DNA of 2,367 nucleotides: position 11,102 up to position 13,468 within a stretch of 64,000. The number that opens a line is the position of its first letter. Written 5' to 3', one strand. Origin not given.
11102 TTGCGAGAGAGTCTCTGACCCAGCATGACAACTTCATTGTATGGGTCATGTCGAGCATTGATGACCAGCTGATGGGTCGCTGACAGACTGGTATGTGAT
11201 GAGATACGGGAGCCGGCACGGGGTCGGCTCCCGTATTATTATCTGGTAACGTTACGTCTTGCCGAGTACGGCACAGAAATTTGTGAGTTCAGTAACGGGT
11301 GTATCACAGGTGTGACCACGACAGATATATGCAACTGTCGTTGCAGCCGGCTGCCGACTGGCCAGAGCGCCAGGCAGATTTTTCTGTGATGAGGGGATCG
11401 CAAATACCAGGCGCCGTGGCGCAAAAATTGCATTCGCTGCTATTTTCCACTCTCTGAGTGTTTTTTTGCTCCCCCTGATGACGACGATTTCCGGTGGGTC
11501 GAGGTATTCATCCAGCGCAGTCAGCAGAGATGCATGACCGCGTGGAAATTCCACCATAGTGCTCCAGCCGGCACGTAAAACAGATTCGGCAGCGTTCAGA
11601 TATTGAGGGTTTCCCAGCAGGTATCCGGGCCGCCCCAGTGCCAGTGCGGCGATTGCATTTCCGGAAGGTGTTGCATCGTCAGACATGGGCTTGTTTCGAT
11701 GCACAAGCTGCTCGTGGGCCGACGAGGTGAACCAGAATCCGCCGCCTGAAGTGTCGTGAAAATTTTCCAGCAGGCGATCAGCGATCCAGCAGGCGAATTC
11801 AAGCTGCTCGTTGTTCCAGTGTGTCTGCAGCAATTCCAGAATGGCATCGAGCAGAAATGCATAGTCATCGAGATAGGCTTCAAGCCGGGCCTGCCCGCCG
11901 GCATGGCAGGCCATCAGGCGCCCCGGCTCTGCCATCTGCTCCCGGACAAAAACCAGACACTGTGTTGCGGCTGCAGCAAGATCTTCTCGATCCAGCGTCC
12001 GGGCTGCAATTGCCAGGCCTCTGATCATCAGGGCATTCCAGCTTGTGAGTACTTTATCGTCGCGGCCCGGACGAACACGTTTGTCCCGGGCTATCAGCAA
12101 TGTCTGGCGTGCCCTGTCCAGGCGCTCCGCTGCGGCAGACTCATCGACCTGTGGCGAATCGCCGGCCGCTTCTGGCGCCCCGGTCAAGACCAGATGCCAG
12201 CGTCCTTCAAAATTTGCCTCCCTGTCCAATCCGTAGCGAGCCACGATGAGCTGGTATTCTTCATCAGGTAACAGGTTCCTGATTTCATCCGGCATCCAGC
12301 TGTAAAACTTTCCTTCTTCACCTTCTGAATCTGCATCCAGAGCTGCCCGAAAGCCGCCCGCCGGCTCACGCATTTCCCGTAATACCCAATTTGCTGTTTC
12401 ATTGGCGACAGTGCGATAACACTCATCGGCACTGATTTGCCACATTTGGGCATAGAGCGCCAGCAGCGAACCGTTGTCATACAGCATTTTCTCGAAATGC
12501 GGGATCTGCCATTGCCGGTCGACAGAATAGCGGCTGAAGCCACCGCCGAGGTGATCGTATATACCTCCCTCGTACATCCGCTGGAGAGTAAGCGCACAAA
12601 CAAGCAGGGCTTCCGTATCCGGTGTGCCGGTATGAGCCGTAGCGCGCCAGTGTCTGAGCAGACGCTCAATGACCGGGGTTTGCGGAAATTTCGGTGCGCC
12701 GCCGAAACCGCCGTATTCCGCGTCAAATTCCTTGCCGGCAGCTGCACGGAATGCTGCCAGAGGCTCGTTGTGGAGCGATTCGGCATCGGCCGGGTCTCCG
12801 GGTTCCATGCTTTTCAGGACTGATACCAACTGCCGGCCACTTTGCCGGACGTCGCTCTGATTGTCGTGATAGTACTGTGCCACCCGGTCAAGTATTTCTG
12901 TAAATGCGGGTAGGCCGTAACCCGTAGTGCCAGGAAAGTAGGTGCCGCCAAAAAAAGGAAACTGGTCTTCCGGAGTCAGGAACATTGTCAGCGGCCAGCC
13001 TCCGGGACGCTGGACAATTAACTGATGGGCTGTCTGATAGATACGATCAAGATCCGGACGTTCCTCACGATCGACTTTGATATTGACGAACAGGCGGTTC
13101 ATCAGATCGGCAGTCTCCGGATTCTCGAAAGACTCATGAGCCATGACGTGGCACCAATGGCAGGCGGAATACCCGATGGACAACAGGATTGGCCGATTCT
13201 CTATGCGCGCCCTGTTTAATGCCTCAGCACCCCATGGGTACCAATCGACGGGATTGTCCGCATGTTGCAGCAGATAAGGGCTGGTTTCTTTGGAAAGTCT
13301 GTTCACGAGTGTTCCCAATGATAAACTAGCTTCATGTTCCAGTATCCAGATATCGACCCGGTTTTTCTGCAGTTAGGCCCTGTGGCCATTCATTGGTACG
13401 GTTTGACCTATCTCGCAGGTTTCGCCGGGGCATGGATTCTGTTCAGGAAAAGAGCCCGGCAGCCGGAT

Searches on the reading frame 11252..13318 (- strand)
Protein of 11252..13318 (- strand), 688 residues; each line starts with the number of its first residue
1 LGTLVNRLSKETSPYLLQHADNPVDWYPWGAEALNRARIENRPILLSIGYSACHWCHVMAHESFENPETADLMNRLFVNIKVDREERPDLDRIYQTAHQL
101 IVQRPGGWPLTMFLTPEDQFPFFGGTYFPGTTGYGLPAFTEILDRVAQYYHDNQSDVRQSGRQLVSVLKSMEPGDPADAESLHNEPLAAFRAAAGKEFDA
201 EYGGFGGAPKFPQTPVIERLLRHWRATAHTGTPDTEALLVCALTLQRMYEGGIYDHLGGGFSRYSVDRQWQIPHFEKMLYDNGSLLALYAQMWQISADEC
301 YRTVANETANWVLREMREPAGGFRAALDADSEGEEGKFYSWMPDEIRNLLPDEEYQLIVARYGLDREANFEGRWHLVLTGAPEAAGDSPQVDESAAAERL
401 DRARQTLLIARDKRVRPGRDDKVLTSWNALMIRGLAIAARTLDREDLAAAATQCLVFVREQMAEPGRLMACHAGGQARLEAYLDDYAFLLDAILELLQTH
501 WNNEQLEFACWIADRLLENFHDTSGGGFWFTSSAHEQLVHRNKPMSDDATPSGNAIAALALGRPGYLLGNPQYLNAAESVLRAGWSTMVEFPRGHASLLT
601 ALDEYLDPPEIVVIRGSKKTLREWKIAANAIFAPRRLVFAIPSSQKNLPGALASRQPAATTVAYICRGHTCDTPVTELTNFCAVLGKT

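Call 54: search_protein_families(library=pfam, proteins=[window:11252-13318:-], max_evalue=0.00001)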
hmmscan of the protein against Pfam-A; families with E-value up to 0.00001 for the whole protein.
window:11252-13318:- (688 aa): 2 families
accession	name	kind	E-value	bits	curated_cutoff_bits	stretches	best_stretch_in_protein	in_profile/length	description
PF03190.21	Thioredox_DsbH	-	3.7e-71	238.8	27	1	6-168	2-162/163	Protein of unknown function, DUF255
PF13899.12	Thioredoxin_7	-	9.6e-08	32.5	27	1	25-116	1-83/83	Thioredoxin-like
